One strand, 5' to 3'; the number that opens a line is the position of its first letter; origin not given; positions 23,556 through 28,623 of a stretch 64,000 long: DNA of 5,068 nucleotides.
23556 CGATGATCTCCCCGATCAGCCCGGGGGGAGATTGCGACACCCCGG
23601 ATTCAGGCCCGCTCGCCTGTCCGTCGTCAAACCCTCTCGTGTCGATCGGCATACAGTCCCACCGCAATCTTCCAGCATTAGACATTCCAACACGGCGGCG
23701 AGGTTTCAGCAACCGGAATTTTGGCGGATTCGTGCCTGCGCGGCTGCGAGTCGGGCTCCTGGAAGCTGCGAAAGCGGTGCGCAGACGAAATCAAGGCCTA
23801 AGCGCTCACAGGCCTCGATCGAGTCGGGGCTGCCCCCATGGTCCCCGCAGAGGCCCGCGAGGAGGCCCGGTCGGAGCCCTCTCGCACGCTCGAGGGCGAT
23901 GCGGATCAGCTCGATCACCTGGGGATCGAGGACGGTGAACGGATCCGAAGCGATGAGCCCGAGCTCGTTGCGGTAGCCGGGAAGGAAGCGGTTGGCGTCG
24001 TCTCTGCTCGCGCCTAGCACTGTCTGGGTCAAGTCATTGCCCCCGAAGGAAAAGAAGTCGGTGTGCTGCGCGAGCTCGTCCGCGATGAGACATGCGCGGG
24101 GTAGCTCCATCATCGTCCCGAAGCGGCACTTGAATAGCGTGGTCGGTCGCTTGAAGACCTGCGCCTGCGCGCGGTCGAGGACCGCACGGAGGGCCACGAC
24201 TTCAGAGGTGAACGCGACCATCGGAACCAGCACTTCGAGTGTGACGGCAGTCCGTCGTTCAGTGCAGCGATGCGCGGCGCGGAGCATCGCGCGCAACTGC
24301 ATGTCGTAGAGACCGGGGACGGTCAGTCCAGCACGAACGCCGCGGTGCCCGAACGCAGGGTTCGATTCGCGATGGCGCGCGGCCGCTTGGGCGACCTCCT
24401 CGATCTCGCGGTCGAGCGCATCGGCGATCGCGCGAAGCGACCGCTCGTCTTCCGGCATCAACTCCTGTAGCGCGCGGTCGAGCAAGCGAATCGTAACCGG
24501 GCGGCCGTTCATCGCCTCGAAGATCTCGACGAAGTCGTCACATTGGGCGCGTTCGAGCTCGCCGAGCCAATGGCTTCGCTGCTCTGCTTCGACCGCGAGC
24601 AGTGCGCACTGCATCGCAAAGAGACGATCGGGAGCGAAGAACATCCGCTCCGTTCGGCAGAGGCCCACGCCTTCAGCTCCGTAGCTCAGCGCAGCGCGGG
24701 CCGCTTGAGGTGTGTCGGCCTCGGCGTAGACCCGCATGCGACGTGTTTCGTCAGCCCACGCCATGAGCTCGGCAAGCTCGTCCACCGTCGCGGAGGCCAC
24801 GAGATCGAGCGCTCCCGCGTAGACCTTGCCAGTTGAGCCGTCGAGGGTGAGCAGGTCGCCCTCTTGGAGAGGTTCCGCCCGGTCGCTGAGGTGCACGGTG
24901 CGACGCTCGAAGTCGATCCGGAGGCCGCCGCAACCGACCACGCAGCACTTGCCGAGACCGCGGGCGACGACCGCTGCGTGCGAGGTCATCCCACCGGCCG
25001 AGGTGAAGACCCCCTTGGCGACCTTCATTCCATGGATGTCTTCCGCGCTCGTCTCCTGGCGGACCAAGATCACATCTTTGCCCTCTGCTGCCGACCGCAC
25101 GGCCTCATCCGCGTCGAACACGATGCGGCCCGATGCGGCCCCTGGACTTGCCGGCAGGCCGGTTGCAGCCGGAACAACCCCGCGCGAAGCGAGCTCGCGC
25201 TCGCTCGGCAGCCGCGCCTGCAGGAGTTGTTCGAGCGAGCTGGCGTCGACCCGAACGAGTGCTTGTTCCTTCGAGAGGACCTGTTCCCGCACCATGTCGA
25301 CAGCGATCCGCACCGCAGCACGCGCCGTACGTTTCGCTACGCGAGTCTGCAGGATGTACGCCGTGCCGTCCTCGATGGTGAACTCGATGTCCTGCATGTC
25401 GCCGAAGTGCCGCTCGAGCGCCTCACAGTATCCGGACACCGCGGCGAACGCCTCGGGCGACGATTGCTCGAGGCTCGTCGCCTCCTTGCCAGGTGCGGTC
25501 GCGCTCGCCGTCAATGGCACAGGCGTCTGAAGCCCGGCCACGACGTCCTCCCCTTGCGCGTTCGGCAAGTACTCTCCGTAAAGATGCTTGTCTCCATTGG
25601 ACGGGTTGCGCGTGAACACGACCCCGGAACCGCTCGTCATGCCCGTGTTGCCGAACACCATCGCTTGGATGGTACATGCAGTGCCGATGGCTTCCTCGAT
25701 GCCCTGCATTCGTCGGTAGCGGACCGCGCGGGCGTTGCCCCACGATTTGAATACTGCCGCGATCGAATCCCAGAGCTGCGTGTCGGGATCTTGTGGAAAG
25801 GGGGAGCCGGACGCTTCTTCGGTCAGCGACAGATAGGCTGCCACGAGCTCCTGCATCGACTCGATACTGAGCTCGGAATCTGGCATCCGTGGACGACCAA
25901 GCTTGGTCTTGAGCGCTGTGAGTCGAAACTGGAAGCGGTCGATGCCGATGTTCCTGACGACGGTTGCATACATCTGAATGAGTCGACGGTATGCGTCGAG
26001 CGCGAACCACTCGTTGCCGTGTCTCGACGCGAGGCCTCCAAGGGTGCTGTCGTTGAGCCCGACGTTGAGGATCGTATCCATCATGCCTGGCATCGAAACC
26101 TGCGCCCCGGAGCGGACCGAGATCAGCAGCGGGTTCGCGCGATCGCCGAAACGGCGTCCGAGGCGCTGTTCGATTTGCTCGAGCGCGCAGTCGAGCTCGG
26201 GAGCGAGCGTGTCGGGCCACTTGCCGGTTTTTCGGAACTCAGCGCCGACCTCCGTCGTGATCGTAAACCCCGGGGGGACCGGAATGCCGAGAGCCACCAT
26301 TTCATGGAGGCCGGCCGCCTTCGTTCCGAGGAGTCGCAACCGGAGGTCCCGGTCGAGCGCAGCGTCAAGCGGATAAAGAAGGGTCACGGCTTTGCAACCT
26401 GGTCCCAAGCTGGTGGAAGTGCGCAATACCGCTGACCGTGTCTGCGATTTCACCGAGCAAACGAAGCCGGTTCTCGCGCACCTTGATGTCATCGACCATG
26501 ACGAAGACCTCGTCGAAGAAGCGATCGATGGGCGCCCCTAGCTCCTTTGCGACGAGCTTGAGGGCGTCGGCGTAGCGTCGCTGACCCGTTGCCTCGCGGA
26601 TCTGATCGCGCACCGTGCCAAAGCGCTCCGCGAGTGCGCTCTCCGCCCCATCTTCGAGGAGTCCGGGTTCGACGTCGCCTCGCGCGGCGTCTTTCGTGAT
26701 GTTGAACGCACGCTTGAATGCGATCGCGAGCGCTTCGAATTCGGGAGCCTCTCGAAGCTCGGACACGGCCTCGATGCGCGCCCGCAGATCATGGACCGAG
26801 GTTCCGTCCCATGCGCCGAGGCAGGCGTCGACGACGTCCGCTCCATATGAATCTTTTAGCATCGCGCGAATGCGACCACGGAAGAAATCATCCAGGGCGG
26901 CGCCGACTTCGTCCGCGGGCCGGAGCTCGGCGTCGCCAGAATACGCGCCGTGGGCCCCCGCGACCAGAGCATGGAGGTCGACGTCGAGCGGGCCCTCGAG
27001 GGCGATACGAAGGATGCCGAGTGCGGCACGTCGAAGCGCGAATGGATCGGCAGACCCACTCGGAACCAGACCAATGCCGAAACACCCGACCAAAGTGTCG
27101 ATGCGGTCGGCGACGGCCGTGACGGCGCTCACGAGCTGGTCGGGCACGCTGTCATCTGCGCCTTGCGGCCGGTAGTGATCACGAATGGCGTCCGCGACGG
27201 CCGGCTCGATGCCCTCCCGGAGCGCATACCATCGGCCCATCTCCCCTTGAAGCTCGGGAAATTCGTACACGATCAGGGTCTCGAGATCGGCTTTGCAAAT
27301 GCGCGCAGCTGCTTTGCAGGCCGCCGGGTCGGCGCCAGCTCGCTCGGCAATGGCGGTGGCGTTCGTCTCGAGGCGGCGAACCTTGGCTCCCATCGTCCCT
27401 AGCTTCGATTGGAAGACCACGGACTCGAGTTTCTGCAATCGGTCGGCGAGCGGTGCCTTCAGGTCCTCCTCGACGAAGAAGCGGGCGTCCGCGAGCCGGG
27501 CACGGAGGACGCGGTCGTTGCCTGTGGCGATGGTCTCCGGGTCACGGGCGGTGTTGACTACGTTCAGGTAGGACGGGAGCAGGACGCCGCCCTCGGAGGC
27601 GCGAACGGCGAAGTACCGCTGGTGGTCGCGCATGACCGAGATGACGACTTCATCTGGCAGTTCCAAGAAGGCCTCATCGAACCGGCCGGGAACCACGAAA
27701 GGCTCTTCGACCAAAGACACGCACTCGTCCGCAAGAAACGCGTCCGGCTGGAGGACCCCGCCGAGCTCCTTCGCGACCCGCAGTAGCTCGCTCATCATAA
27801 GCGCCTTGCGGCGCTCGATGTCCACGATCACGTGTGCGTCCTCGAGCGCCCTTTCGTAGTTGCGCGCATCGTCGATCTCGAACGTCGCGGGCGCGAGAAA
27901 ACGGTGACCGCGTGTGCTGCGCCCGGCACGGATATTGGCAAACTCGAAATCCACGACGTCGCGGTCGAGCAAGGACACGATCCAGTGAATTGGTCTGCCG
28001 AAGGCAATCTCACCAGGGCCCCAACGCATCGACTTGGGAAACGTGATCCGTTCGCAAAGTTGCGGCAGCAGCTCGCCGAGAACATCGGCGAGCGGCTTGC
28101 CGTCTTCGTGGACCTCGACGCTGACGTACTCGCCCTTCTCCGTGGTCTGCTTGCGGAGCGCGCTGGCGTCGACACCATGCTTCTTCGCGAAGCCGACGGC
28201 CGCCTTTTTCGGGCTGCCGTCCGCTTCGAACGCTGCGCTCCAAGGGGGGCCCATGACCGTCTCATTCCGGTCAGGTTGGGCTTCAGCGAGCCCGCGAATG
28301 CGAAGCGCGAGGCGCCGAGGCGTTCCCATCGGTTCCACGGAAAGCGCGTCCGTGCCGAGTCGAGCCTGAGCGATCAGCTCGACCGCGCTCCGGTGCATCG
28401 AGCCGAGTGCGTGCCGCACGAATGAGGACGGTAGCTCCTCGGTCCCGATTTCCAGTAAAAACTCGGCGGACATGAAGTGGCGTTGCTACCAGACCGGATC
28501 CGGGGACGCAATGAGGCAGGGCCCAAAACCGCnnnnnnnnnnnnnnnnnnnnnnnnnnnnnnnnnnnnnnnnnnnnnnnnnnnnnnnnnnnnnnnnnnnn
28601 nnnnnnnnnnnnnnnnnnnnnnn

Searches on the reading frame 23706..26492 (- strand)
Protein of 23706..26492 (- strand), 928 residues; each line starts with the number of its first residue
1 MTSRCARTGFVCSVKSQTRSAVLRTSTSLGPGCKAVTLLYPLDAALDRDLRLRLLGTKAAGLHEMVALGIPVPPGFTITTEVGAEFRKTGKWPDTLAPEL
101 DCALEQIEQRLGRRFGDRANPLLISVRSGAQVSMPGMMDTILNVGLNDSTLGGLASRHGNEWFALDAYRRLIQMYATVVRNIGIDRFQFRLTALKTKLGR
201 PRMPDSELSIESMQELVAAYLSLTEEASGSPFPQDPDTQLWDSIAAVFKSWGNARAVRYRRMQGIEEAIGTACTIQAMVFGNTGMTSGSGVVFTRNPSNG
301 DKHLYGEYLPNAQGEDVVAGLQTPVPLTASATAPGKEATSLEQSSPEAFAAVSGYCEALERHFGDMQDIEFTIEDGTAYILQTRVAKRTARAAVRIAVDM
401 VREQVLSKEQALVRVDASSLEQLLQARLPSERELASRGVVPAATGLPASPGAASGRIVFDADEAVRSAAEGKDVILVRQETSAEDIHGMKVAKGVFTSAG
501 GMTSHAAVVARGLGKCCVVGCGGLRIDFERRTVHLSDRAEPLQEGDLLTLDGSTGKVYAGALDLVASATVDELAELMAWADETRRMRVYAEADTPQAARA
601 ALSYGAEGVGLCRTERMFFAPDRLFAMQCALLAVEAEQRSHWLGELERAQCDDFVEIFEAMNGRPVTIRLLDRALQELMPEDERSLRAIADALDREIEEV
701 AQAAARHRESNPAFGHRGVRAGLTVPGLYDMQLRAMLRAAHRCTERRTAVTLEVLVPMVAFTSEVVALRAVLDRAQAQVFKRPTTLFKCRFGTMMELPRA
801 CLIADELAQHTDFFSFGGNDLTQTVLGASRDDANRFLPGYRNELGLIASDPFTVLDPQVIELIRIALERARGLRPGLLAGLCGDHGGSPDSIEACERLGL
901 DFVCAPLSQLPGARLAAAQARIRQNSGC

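Call 7: search_protein_families(library=pfam, proteins=[window:23706-26492:-])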
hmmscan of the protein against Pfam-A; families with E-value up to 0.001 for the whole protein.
window:23706-26492:- (928 aa): 3 families
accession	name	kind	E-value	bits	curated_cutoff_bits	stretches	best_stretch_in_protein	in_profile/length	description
PF02896.24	PEP-utilizers_C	-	2.1e-66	224.5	22.8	1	570-920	4-291/293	PEP-utilising enzyme, PEP-binding domain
PF01326.24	PPDK_N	-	6.5e-46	157.5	27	3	96-326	77-219/328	Pyruvate phosphate dikinase, AMP/ATP-binding domain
PF00391.29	PEP-utilizers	-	7.1e-23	80.4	23.1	1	472-555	3-72/72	PEP-utilising enzyme, mobile domain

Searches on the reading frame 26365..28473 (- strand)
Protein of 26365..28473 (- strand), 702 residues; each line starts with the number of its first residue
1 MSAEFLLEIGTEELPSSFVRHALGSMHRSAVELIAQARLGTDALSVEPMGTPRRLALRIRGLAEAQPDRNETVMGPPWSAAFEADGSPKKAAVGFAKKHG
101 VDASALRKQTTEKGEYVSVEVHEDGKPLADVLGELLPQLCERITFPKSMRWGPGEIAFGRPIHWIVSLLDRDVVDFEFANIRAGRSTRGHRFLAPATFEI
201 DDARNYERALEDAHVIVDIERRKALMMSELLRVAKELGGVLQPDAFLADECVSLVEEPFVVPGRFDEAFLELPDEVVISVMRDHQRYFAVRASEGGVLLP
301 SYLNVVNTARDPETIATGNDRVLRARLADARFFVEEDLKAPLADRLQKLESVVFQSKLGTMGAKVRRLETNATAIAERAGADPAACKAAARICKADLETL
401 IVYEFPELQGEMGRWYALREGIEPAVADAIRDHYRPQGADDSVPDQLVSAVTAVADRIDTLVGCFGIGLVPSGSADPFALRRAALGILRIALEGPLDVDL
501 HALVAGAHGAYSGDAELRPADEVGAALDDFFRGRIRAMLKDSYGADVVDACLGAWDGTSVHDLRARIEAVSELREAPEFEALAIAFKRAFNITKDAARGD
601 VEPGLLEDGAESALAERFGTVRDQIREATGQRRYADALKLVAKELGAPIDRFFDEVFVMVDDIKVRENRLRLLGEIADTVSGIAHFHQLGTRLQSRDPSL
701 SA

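Call 7: search_protein_families(library=pfam, proteins=[window:26365-28473:-])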
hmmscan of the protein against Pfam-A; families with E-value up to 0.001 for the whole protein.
window:26365-28473:- (702 aa): 2 families
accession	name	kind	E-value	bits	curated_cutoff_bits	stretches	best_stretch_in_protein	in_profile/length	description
PF02092.22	tRNA_synt_2f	-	4.9e-191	636.7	29.2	1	5-552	1-535/536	Glycyl-tRNA synthetase beta subunit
PF05746.21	DALR_1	-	0.00074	20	22.3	0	585-680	4-102/117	DALR anticodon binding domain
